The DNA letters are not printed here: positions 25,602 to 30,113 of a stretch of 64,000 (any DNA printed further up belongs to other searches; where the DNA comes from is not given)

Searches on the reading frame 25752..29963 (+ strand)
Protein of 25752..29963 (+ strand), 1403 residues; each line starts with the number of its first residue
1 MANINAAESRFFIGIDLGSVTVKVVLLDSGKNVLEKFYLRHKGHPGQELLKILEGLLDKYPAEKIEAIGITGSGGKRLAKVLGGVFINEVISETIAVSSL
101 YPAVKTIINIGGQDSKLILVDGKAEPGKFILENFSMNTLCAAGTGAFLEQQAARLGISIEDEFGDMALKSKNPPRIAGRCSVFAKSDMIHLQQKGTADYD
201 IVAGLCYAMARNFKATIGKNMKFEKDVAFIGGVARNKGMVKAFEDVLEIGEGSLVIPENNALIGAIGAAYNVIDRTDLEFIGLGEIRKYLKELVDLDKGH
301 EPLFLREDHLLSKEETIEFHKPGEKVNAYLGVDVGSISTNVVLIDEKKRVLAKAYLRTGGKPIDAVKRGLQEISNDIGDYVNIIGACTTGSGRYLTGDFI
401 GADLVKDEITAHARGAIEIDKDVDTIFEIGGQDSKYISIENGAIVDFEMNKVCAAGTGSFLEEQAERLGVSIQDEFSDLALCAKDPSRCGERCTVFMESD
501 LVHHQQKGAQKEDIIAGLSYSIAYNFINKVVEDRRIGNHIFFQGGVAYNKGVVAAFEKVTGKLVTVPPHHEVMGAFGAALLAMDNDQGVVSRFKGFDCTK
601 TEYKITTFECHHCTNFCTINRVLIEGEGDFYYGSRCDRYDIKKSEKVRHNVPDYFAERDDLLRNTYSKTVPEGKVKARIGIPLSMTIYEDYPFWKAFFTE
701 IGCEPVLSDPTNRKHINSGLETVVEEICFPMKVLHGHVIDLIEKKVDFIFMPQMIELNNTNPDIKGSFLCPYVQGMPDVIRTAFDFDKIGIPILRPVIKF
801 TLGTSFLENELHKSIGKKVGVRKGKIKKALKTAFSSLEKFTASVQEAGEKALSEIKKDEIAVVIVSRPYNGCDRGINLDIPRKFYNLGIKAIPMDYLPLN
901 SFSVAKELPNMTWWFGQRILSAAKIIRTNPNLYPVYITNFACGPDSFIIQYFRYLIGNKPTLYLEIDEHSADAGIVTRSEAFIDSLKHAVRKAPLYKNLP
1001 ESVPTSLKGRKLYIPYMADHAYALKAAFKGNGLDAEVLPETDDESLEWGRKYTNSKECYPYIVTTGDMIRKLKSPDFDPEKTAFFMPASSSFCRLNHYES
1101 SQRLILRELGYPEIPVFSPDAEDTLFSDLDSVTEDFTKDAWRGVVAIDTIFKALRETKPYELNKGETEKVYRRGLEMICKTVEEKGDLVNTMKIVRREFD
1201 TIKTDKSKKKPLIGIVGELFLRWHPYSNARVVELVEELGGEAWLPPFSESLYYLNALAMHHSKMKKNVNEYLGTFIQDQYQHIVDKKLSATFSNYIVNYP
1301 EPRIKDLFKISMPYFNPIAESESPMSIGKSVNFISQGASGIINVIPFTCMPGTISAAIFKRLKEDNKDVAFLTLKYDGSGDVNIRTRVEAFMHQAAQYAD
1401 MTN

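Call 12: find_homologous_proteins(query=window:25752-29963:+, max_evalue=1e-50)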
Query window:25752-29963:+ (1403 aa): 8000 proteins with E <= 1e-50 among 8000 candidates; the best 120 are listed.
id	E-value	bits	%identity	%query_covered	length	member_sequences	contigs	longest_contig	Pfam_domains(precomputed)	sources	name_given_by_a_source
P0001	0.0e+0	3224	100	100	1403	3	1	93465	PF01869.27,PF09989.16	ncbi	-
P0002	0.0e+0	2058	63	100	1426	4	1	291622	PF01869.27,PF09989.16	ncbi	-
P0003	0.0e+0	2020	61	99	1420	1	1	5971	PF01869.27,PF00480.27,PF09989.16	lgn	-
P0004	0.0e+0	1986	59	100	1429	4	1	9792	PF01869.27,PF09989.16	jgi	jgi:predicted CoA-substrate-specific enzyme activase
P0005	0.0e+0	1875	59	99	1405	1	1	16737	PF01869.27,PF09989.16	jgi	jgi:predicted CoA-substrate-specific enzyme activase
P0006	0.0e+0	1875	58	99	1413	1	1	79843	PF01869.27,PF09989.16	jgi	jgi:predicted CoA-substrate-specific enzyme activase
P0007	0.0e+0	1858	57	100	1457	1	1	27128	PF01869.27,PF09989.16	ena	-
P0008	0.0e+0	1842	57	100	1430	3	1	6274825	PF01869.27,PF09989.16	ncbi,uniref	ncbi:acyl-CoA dehydratase activase [Candidatus Lokiarchaeum ossiferum]|uniref:acyl-CoA dehydratase a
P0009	0.0e+0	1839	57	99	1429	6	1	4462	PF01869.27,PF09989.16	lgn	-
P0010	0.0e+0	1833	57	100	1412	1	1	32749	PF01869.27,PF09989.16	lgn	-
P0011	0.0e+0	1792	56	99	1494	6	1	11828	PF01869.27,PF09989.16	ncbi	ncbi:MAG: acyl-CoA dehydratase activase [Promethearchaeota archaeon]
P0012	0.0e+0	1791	57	99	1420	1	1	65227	PF01869.27,PF00480.27,PF09989.16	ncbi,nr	ncbi:MAG: hypothetical protein JW874_09175 [Spirochaetales bacterium]|nr:hypothetical protein [Spiro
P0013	0.0e+0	1790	56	99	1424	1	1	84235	PF01869.27,PF09989.16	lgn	-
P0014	0.0e+0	1703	54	99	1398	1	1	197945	PF01869.27,PF09989.16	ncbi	ncbi:MAG: acyl-CoA dehydratase activase [bacterium]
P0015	0.0e+0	1668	55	94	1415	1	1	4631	PF01869.27,PF09989.16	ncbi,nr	ncbi:MAG: CoA activase [Promethearchaeota archaeon]|nr:MAG: CoA activase [Candidatus Lokiarchaeota a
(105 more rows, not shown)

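Call 20: find_encoding_contigs(protein=P0001, flank=3000, max_places=10)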
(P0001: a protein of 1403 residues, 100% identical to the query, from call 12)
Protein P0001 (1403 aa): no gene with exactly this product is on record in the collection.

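Call 21: find_encoding_contigs(protein=P0002, flank=10000, max_places=5)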
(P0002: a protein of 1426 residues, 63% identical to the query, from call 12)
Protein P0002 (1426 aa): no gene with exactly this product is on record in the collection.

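Call 22: list_cluster_members(proteins=[P0001, P0002, P0003, P0012])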
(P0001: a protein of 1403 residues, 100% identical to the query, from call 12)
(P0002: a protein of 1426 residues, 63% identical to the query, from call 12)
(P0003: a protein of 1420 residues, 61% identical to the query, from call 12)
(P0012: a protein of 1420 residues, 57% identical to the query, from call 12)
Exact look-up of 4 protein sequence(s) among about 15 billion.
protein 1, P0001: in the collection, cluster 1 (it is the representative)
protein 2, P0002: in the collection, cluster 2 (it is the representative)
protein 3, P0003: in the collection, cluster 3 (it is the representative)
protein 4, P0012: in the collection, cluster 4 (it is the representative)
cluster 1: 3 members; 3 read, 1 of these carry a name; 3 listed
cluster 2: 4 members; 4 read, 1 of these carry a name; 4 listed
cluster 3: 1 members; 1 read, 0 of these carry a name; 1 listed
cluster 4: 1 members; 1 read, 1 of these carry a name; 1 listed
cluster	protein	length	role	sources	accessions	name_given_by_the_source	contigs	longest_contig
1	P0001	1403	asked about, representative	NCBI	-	-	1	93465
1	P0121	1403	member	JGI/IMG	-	predicted CoA-substrate-specific enzyme activase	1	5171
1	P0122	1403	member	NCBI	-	-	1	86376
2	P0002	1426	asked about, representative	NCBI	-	-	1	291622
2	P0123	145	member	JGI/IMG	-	predicted nucleotide-binding protein (sugar kinase/HSP70/actin superfamily)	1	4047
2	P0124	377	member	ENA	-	-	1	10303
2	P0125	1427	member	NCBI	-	-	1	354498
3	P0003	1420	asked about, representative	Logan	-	-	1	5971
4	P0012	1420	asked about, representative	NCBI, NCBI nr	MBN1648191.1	MAG: hypothetical protein JW874_09175 [Spirochaetales bacterium] | hypothetical protein [Spirochaetales bacterium]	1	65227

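Call 23: find_encoding_contigs(protein=P0122, flank=3000, max_places=5)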
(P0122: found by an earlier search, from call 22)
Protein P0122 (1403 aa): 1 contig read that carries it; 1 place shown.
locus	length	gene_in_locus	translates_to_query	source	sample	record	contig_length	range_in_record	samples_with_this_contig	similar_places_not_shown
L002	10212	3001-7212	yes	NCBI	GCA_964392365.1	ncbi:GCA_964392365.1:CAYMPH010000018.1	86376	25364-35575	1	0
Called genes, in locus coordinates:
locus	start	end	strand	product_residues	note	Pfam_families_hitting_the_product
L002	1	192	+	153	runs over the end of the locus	PF00383:dCMP_cyt_deam_1, PF14437:MafB19-deam, PF14439:Bd3614-deam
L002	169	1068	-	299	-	PF00126:HTH_1, PF03466:LysR_substrate, PF12849:PBP_like_2, PF12727:PBP_like (weak)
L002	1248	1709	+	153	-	-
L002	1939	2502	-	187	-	-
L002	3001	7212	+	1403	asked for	PF01869:BcrAD_BadFG, PF09989:DUF2229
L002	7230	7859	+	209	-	PF09335:VTT_dom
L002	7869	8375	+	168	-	PF01327:Pep_deformylase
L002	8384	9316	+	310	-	PF00551:Formyl_trans_N, PF02911:Formyl_trans_C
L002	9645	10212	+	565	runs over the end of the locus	PF00072:Response_reg, PF00989:PAS (weak), PF08447:PAS_3, PF13426:PAS_9 (faint), PF07228:SpoIIE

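Call 24: find_encoding_contigs(protein=P0121, flank=3000, max_places=5)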
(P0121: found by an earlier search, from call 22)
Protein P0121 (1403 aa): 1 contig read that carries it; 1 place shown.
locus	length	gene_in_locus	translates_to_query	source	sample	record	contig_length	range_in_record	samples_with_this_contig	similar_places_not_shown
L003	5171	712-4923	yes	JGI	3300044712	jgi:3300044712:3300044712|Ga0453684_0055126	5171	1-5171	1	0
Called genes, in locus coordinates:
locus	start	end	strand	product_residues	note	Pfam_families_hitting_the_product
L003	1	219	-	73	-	?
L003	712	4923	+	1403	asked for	PF01869:BcrAD_BadFG, PF09989:DUF2229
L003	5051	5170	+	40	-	?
